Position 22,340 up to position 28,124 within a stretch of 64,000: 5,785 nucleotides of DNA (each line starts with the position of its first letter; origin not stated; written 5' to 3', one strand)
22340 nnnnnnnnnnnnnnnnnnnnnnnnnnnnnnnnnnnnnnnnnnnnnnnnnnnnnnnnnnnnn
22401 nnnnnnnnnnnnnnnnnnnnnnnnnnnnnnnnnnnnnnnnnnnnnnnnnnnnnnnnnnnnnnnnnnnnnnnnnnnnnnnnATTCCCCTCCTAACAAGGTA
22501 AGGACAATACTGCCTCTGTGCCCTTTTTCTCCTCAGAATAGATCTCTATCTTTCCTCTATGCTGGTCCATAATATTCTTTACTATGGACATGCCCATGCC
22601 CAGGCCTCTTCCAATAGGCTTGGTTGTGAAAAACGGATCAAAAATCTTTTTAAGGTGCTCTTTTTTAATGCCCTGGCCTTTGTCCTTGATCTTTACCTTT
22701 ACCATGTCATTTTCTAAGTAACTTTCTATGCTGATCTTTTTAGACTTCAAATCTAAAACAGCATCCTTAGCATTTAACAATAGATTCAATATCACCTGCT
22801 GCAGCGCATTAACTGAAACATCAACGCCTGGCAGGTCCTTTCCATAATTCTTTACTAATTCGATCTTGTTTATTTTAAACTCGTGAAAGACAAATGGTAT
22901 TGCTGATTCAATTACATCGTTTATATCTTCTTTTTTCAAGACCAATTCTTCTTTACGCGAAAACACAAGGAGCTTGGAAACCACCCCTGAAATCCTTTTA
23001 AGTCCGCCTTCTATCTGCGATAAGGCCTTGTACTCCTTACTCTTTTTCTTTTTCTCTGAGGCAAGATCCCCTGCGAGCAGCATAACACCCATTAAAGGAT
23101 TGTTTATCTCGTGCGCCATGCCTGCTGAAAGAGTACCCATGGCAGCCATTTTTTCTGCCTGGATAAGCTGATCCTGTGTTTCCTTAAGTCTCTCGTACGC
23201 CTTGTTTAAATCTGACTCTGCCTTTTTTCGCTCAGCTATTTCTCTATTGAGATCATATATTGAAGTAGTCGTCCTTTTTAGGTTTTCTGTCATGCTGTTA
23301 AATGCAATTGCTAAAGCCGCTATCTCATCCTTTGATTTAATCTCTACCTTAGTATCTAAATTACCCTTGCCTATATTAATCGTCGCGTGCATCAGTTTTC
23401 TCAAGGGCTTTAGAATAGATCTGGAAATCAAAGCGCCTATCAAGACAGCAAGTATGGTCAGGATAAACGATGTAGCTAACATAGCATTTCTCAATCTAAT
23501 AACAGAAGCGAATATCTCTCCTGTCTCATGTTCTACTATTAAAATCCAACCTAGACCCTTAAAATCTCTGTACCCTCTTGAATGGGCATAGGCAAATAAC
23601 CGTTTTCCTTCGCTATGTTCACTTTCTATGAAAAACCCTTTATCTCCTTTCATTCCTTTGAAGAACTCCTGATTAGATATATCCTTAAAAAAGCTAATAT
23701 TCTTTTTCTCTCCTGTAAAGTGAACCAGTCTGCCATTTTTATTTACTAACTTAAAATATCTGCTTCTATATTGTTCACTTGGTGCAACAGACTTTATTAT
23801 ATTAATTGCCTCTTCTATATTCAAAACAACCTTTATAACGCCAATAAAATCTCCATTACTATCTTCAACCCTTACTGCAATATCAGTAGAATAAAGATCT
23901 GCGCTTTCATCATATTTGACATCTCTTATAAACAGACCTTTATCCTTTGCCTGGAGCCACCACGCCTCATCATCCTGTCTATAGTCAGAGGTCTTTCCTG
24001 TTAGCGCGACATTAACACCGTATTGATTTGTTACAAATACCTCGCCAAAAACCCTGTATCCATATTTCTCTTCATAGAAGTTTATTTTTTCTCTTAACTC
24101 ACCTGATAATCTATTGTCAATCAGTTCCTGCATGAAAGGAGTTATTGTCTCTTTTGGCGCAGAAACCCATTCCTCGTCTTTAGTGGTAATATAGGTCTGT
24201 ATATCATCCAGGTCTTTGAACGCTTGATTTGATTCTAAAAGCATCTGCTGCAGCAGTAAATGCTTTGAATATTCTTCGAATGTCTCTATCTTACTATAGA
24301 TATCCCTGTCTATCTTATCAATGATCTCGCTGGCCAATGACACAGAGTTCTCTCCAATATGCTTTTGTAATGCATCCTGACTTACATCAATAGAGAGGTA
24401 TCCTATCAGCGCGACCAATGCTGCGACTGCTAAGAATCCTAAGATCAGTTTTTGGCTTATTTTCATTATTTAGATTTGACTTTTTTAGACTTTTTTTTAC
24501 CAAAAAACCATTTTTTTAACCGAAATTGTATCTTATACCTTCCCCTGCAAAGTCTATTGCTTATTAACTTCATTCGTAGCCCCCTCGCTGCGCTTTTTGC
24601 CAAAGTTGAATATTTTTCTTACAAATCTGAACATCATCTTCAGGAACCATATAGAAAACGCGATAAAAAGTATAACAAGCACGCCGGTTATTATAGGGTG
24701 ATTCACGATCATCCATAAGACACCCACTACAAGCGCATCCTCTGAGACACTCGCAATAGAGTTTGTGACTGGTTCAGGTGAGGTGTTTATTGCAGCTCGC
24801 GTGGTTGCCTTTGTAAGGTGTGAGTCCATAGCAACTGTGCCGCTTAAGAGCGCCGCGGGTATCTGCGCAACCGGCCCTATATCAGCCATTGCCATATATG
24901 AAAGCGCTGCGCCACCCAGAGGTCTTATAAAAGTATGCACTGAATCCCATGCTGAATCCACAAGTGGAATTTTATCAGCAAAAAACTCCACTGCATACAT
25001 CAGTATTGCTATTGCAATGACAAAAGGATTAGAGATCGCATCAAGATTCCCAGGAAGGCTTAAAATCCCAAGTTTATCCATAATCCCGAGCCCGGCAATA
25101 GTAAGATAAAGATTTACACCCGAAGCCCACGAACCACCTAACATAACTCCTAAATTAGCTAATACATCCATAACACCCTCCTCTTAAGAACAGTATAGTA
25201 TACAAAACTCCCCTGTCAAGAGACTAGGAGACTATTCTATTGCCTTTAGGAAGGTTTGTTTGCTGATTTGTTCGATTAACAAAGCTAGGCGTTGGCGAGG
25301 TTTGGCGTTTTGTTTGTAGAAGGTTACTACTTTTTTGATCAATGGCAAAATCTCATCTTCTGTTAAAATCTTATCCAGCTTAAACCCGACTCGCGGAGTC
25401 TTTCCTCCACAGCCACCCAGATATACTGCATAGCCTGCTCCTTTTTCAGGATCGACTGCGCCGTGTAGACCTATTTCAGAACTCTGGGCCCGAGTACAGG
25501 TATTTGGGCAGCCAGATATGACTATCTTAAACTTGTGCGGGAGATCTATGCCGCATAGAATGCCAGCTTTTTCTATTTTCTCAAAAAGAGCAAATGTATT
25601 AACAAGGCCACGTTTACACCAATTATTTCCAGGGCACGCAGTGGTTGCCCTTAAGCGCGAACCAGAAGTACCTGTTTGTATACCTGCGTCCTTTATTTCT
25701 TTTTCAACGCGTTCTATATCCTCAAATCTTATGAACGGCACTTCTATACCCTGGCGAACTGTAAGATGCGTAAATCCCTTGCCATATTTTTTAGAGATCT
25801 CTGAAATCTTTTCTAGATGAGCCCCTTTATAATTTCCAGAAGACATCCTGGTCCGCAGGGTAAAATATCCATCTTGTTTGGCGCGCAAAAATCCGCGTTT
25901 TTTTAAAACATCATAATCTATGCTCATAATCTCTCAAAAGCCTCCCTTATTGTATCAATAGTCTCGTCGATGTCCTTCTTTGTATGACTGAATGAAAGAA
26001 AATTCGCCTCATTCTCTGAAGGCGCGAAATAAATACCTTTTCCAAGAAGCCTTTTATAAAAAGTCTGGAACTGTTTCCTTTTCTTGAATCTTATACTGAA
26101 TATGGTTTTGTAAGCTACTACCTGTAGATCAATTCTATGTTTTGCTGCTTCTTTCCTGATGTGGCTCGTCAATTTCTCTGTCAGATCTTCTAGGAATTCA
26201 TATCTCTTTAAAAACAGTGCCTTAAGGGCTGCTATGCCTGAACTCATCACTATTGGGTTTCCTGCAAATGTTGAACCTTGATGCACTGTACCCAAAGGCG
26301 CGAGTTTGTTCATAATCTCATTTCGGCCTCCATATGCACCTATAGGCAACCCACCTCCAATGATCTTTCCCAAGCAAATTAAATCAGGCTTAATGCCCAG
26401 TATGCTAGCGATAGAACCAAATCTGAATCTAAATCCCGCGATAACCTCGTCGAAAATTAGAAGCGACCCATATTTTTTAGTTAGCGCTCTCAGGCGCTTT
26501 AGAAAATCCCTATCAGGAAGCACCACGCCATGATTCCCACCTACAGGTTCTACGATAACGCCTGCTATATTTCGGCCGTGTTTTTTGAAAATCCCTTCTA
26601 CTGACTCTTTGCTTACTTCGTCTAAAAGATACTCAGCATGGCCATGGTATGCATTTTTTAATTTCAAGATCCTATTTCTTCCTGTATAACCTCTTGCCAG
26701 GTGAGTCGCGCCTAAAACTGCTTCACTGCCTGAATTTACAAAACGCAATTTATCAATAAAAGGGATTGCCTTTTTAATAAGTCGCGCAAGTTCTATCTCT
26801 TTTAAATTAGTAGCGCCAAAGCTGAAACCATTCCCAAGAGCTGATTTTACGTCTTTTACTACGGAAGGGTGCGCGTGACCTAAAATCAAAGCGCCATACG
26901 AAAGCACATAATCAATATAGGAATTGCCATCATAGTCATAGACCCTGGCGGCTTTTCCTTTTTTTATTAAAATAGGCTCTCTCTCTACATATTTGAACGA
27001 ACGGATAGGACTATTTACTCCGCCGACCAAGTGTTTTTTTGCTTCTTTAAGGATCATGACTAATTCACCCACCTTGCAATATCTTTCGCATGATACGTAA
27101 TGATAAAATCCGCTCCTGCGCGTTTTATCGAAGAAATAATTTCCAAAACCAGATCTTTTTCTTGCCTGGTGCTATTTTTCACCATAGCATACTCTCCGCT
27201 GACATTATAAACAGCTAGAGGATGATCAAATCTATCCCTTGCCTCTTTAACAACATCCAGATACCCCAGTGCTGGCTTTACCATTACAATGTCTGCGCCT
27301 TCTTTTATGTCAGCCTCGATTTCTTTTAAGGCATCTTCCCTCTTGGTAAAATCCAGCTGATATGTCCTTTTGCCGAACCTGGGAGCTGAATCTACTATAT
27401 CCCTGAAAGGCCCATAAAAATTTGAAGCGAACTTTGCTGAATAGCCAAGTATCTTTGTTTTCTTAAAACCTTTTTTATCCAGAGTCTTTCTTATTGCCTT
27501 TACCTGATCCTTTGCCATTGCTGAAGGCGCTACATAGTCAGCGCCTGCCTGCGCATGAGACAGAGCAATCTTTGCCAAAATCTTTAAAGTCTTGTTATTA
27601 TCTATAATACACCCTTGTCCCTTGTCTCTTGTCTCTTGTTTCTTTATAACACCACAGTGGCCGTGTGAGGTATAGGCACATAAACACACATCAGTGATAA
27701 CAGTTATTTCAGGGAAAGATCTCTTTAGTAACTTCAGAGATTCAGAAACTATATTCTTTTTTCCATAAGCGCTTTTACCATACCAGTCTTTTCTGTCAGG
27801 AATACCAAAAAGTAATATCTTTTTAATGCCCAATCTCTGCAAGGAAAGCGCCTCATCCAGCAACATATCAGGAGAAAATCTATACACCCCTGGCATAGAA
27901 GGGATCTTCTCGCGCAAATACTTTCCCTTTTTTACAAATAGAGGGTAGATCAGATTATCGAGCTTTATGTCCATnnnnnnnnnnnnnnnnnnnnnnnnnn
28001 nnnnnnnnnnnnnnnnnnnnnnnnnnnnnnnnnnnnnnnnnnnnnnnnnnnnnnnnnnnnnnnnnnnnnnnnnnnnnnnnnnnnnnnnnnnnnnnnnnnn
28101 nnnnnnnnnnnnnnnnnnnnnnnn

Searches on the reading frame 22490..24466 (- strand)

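Call 94: search_protein_families(library=pfam, proteins=[window:22490-24466:-], max_evalue=0.0001)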
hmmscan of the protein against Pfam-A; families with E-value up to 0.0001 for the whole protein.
window:22490-24466:- (658 aa): 5 families
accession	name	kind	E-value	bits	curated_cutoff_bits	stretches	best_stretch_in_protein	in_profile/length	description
PF02518.31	HATPase_c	-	2.8e-22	79.7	26.4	1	553-657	4-108/111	Histidine kinase-, DNA gyrase B-, and HSP90-like ATPase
PF00672.30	HAMP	-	5.4e-17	62.3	25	1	346-397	1-52/53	HAMP domain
PF00512.31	HisKA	-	2.6e-09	37.5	26.9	1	443-507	2-65/66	His Kinase A (phospho-acceptor) domain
PF14501.12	HATPase_c_5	-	5.4e-06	26.7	22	1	554-648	5-94/102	GHKL domain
PF02743.24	dCache_1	-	3.5e-05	23.9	45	1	43-312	13-240/240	Cache domain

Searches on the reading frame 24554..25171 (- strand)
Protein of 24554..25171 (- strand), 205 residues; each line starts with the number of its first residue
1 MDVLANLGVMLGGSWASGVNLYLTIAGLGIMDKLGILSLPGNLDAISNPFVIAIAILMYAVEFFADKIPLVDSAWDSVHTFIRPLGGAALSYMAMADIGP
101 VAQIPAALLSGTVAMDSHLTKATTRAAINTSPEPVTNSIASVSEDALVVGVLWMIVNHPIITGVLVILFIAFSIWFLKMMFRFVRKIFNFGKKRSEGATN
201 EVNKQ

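Call 94: search_protein_families(library=pfam, proteins=[window:24554-25171:-], max_evalue=0.0001)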
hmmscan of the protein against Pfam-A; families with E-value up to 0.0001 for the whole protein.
window:24554-25171:- (205 aa): 1 family
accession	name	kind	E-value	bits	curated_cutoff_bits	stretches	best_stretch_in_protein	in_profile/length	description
PF13548.11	DUF4126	-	1.2e-50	172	27.5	1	8-178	2-174/175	Domain of unknown function (DUF4126)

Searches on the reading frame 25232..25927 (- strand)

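Call 94: search_protein_families(library=pfam, proteins=[window:25232-25927:-], max_evalue=0.0001)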
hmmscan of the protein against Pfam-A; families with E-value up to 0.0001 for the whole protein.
window:25232-25927:- (231 aa): 2 families
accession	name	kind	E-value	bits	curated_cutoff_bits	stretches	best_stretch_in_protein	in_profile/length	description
PF01077.27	NIR_SIR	-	1.6e-30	106.1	27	1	88-231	1-151/158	Nitrite and sulphite reductase 4Fe-4S domain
PF03460.22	NIR_SIR_ferr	-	1e-15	57.7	24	1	17-80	4-68/69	Nitrite/Sulfite reductase ferredoxin-like half domain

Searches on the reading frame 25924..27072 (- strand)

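Call 95: search_protein_families(library=pfam, proteins=[window:25924-27072:-], max_evalue=0.0001)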
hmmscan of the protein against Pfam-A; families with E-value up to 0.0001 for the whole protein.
window:25924-27072:- (382 aa): 1 family
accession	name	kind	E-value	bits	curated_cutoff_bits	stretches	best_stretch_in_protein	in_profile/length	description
PF00202.27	Aminotran_3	-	7.5e-65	219.6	30.5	2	154-378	176-402/403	Aminotransferase class-III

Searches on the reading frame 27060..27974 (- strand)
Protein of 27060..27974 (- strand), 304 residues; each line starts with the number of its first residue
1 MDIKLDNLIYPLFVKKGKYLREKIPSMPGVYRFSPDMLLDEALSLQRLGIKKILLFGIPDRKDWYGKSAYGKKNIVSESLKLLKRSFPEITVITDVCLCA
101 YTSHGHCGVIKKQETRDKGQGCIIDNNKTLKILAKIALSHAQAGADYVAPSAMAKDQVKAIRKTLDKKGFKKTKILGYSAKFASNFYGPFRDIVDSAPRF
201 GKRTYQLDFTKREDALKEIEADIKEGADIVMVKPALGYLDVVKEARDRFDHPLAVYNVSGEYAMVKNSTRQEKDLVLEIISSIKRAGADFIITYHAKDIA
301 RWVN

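Call 95: search_protein_families(library=pfam, proteins=[window:27060-27974:-], max_evalue=0.0001)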
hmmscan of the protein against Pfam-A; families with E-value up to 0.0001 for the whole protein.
window:27060-27974:- (304 aa): 1 family
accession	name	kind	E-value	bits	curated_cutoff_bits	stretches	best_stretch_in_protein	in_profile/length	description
PF00490.27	ALAD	-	8.8e-121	403.3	24.6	1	3-302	22-317/317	Delta-aminolevulinic acid dehydratase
